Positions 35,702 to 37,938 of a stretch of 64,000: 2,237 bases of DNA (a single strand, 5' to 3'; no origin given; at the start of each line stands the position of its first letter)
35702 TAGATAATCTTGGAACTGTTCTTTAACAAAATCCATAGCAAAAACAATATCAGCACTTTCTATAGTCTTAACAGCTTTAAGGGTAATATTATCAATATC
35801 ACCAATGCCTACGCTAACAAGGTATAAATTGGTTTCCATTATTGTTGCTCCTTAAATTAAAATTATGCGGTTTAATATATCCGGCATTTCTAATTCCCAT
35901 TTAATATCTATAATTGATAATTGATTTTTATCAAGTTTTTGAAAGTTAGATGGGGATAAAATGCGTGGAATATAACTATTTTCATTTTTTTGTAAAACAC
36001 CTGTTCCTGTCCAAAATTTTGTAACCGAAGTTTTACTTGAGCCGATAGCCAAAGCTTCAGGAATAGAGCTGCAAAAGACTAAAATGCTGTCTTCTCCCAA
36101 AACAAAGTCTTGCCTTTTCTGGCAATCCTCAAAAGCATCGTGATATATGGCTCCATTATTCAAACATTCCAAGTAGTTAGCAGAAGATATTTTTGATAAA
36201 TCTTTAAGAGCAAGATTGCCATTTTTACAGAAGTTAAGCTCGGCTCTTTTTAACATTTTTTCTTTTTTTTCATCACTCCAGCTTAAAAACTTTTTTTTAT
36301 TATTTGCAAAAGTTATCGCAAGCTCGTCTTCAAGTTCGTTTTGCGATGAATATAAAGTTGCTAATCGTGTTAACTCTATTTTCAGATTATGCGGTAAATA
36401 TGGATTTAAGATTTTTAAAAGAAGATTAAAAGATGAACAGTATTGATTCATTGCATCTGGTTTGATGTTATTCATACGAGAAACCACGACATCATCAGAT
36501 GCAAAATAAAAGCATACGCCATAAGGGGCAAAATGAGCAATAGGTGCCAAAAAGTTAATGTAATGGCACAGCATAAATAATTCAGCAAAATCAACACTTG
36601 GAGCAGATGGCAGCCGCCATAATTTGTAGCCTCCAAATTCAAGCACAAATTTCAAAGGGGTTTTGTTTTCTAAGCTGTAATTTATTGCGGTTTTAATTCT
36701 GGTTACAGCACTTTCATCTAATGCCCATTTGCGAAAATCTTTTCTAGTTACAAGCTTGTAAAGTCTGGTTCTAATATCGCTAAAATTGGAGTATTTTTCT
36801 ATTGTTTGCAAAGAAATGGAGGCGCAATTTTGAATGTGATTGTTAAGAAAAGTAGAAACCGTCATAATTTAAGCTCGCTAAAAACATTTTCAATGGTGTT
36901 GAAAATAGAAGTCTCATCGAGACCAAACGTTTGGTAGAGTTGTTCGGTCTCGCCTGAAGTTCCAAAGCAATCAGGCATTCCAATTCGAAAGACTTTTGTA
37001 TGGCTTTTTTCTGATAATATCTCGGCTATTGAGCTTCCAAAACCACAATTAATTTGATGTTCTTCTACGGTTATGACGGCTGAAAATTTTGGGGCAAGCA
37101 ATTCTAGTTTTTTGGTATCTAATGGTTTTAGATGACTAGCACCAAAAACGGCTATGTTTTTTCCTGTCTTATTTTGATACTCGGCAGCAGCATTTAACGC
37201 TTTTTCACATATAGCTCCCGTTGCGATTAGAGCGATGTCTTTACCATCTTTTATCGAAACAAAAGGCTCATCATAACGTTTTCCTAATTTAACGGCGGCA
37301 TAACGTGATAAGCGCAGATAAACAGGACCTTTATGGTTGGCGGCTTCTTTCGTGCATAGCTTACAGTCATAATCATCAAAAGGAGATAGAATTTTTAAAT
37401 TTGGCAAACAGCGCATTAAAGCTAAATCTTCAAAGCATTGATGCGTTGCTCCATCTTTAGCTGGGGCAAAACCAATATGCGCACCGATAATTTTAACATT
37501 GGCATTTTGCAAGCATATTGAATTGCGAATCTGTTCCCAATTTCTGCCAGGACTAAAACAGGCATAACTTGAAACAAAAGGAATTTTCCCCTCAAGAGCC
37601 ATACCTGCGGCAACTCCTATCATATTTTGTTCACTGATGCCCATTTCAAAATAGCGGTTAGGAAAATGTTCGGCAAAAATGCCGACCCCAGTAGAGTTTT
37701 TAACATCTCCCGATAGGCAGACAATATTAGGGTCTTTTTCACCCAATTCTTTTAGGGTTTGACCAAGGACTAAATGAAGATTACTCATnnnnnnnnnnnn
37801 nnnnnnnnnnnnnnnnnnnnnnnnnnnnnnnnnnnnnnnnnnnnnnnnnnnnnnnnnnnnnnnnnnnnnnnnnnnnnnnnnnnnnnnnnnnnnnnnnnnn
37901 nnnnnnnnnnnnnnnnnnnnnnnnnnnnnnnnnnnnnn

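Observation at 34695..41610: Tightly packed 10-gene operon of unclear function (flavodoxin to RidA) with an orphan CbiF-like methylase, split transketolase and two unknown proteins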

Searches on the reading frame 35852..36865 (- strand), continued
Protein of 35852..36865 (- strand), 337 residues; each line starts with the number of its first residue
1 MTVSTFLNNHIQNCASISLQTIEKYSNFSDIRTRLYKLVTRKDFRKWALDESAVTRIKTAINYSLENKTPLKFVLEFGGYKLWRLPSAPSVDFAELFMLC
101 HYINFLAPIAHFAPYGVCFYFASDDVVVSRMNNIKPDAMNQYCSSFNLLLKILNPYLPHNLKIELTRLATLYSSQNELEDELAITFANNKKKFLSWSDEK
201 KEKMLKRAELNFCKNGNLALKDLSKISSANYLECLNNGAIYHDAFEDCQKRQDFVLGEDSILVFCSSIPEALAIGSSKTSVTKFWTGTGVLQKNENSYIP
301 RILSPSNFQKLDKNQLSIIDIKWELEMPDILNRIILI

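Call 81: get_annotated_region(hit=H1, flank=9000)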
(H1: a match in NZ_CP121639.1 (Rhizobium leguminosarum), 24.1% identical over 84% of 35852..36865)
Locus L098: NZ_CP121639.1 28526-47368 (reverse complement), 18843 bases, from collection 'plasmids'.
description: Rhizobium leguminosarum strain CC283b plasmid pCC283b_4, complete sequence
organism: Rhizobium leguminosarum (NCBI taxid 384)
taxonomy: Bacteria; Pseudomonadota; Alphaproteobacteria; Hyphomicrobiales; Rhizobiaceae; Rhizobium; Rhizobium leguminosarum
host: -; source: Trifolium ambiguum,cell culture; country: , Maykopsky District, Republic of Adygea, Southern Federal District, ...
typing (MOB-suite, as given by PLSDB): non-mobilizable; replicon rep_cluster_287; mating-pair formation MPF_T
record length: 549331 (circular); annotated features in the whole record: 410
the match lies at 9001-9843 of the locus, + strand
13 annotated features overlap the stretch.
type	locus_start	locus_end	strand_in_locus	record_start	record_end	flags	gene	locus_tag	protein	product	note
CDS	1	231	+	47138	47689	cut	-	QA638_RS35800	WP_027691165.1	recombinase family protein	GO:0006310 - DNA recombination [Evidence IEA]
CDS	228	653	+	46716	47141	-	-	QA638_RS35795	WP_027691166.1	hypothetical protein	-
CDS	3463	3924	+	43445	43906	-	-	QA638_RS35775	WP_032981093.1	hypothetical protein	-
CDS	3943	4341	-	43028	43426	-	-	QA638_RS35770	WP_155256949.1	hypothetical protein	-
CDS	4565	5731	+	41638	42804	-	-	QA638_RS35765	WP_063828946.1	diaminobutyrate--2-oxoglutarate transaminase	-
CDS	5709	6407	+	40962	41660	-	-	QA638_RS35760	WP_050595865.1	class I SAM-dependent methyltransferase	-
CDS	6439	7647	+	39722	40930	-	metK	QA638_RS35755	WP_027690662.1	methionine adenosyltransferase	GO:0006556 - S-adenosylmethionine biosynthetic process [Evidence IEA]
CDS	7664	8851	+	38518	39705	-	-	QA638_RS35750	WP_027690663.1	MFS transporter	GO:0055085 - transmembrane transport [Evidence IEA]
CDS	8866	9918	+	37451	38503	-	-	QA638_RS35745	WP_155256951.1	hypothetical protein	-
CDS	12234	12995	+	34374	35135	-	-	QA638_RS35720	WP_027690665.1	hypothetical protein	-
CDS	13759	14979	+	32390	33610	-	-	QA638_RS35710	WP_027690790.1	IS256 family transposase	-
CDS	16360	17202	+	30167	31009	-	-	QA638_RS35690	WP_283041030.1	phosphoribosyltransferase family protein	-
CDS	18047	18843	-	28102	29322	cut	-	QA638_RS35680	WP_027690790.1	IS256 family transposase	-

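Call 84: get_annotated_region(hit=H6, flank=7000)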
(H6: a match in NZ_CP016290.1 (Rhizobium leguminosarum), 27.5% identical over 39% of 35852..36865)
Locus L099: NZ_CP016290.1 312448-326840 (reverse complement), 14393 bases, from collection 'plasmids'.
description: Rhizobium leguminosarum strain Vaf10 plasmid unnamed3, complete sequence
organism: Rhizobium leguminosarum (NCBI taxid 384)
taxonomy: Bacteria; Pseudomonadota; Alphaproteobacteria; Hyphomicrobiales; Rhizobiaceae; Rhizobium; Rhizobium leguminosarum
host: -; source: Vavilovia formosa,cell culture; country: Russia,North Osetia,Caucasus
typing (MOB-suite, as given by PLSDB): conjugative; replicon rep_cluster_471; relaxase MOBQ; mating-pair formation MPF_T
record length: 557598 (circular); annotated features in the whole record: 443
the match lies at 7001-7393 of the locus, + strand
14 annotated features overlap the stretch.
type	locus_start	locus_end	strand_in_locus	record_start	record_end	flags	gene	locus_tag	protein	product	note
CDS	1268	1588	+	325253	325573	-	trxA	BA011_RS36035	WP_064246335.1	thioredoxin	-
CDS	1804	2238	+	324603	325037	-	-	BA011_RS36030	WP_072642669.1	transposase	GO:0006313 - DNA transposition [Evidence IEA]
CDS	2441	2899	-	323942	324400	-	-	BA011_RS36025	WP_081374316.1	nuclear transport factor 2 family protein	-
CDS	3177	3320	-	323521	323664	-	-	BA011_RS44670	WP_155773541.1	hypothetical protein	-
CDS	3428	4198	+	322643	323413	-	-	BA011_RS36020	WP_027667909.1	cyclase family protein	-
CDS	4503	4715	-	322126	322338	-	-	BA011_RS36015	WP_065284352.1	hypothetical protein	-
CDS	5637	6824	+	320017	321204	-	-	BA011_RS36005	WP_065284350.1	MFS transporter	-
CDS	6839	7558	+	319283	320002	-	-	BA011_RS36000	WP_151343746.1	hypothetical protein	-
CDS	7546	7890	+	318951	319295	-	-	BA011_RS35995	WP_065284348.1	hypothetical protein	-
CDS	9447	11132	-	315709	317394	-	-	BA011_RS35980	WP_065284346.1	hydrogenase maturation protein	-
CDS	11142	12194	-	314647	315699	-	hypE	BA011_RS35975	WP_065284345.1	hydrogenase expression/formation protein HypE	-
CDS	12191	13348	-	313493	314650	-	hypD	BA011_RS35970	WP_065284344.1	hydrogenase formation protein HypD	GO:0036211 - protein modification process [Evidence IEA]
CDS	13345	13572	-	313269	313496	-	-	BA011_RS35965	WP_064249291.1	HypC/HybG/HupF family hydrogenase formation chaperone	-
CDS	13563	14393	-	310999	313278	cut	hypF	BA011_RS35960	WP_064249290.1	carbamoyltransferase HypF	GO:0036211 - protein modification process [Evidence IEA]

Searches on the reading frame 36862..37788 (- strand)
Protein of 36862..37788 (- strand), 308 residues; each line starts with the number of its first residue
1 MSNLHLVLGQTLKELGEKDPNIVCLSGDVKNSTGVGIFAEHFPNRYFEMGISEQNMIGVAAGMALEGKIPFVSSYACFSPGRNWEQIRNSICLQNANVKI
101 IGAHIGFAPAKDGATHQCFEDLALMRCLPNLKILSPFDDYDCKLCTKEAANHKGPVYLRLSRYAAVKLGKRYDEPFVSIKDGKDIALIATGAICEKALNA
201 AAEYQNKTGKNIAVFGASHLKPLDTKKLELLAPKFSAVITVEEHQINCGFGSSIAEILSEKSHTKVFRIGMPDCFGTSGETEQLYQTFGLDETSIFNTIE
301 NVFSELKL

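Call 3: search_protein_families(library=pfam, proteins=[window:36862-37788:-], max_evalue=0.01)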
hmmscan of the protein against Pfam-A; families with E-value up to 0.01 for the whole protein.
window:36862-37788:- (308 aa): 3 families
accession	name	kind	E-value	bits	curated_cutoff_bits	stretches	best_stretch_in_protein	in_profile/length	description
PF02779.29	Transket_pyr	-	8.5e-42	143.2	27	1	7-163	8-170/174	Transketolase, pyrimidine binding domain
PF02780.25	Transketolase_C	-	5.2e-23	81.7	25.9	1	180-295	7-124/124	Transketolase, C-terminal domain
PF22613.1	Transketolase_C_1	-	4.6e-05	24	27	1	181-291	10-113/113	Transketolase-like TK C-terminal domain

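Call 4: search_protein_families(library=ncbifam, proteins=[window:36862-37788:-], max_evalue=0.01)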
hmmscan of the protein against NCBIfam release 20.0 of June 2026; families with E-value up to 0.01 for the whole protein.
window:36862-37788:- (308 aa): 11 families
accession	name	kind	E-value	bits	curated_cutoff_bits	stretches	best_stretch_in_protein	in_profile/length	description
NF004559.0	PRK05899.2-5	equivalog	9.9e-67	225.6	488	1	8-303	324-624/627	transketolase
TIGR00204.1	dxs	equivalog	2.1e-54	185.1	465.95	1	7-302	315-614/616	1-deoxy-D-xylulose-5-phosphate synthase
NF003933.0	PRK05444.2-2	equivalog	1.8e-41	142.4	395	1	10-303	301-605/606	1-deoxy-D-xylulose-5-phosphate synthase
NF004556.0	PRK05899.2-2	equivalog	5.9e-39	133.8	575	1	8-302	328-637/639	transketolase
NF008968.0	PRK12315.1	subfamily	2.3e-36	125.2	510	1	6-302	283-580/582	1-deoxy-D-xylulose-5-phosphate synthase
TIGR00232.1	tktlase_bact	equivalog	9.6e-23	80.4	682.25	1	9-302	356-652/654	transketolase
NF004558.0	PRK05899.2-4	equivalog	2.3e-22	79.2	788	1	10-302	352-649/651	transketolase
NF006667.0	PRK09212.1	subfamily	8.6e-14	51.1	321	1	9-263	11-281/327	pyruvate dehydrogenase complex E1 component subunit beta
NF008854.0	PRK11892.1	equivalog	2.5e-09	36.4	454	1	36-262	181-419/464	pyruvate dehydrogenase complex E1 component subunit beta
NF007206.0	PRK09627.1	equivalog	0.0063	15.5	579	1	181-243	273-334/375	2-oxoglutarate synthase subunit alpha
TIGR03710.1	OAFO_sf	subfamily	0.009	14.6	482.75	0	146-244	429-523/561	2-oxoacid:acceptor oxidoreductase subunit alpha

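Call 43: search_solved_structures(query=window:36862-37788:-, max_evalue=1e-10, show_alignments=3)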
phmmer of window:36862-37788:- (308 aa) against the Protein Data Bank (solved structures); distinct sequences matched with E-value up to 1e-10: 22.
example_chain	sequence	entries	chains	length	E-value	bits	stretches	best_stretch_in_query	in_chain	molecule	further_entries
6yaj_AAA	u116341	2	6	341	2.4e-69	237.1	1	8-300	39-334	C-terminal chain of split transketolase from Carboxydothermus hydrogenoformans | C-terminal component of the split chain transketolase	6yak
6rjb_A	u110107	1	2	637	4.2e-36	127.9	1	8-302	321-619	Transketolase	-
6ha3_A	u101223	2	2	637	5.5e-36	127.5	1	8-302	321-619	Transketolase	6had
4kxu_A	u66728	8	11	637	5.6e-36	127.5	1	8-302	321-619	Transketolase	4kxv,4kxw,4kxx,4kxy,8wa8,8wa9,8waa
3ooy_A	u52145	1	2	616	9.3e-36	126.8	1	8-299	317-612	Transketolase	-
3mos_A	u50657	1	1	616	1.3e-35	126.3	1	8-298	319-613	Transketolase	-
6xxg_AAA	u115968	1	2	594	3.9e-33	118.2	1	8-297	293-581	1-deoxy-D-xylulose-5-phosphate synthase,1-deoxy-D-xylulose-5-phosphate synthase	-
2o1x_A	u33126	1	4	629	4.5e-33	118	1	8-297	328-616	1-deoxy-D-xylulose-5-phosphate synthase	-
6ouv_A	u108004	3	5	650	4.9e-33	117.9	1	8-297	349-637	1-deoxy-D-xylulose-5-phosphate synthase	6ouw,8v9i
2o1s_A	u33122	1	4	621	8.6e-32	113.8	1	7-294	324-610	1-deoxy-D-xylulose-5-phosphate synthase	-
8a8y_A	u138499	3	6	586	8.7e-32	113.7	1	7-296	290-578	1-deoxy-D-xylulose-5-phosphate synthase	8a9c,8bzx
8a29_A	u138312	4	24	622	8.5e-29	103.9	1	7-298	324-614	1-deoxy-D-xylulose-5-phosphate synthase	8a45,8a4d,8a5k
7bzx_B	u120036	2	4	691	5.2e-28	101.4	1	14-259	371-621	1-deoxy-D-xylulose-5-phosphate synthase, chloroplastic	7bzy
8ogh_A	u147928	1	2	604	3.1e-21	79.1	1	16-296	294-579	1-deoxy-D-xylulose-5-phosphate synthase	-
9hn8_A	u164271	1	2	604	3.2e-21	79.1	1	16-296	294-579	1-deoxy-D-xylulose-5-phosphate synthase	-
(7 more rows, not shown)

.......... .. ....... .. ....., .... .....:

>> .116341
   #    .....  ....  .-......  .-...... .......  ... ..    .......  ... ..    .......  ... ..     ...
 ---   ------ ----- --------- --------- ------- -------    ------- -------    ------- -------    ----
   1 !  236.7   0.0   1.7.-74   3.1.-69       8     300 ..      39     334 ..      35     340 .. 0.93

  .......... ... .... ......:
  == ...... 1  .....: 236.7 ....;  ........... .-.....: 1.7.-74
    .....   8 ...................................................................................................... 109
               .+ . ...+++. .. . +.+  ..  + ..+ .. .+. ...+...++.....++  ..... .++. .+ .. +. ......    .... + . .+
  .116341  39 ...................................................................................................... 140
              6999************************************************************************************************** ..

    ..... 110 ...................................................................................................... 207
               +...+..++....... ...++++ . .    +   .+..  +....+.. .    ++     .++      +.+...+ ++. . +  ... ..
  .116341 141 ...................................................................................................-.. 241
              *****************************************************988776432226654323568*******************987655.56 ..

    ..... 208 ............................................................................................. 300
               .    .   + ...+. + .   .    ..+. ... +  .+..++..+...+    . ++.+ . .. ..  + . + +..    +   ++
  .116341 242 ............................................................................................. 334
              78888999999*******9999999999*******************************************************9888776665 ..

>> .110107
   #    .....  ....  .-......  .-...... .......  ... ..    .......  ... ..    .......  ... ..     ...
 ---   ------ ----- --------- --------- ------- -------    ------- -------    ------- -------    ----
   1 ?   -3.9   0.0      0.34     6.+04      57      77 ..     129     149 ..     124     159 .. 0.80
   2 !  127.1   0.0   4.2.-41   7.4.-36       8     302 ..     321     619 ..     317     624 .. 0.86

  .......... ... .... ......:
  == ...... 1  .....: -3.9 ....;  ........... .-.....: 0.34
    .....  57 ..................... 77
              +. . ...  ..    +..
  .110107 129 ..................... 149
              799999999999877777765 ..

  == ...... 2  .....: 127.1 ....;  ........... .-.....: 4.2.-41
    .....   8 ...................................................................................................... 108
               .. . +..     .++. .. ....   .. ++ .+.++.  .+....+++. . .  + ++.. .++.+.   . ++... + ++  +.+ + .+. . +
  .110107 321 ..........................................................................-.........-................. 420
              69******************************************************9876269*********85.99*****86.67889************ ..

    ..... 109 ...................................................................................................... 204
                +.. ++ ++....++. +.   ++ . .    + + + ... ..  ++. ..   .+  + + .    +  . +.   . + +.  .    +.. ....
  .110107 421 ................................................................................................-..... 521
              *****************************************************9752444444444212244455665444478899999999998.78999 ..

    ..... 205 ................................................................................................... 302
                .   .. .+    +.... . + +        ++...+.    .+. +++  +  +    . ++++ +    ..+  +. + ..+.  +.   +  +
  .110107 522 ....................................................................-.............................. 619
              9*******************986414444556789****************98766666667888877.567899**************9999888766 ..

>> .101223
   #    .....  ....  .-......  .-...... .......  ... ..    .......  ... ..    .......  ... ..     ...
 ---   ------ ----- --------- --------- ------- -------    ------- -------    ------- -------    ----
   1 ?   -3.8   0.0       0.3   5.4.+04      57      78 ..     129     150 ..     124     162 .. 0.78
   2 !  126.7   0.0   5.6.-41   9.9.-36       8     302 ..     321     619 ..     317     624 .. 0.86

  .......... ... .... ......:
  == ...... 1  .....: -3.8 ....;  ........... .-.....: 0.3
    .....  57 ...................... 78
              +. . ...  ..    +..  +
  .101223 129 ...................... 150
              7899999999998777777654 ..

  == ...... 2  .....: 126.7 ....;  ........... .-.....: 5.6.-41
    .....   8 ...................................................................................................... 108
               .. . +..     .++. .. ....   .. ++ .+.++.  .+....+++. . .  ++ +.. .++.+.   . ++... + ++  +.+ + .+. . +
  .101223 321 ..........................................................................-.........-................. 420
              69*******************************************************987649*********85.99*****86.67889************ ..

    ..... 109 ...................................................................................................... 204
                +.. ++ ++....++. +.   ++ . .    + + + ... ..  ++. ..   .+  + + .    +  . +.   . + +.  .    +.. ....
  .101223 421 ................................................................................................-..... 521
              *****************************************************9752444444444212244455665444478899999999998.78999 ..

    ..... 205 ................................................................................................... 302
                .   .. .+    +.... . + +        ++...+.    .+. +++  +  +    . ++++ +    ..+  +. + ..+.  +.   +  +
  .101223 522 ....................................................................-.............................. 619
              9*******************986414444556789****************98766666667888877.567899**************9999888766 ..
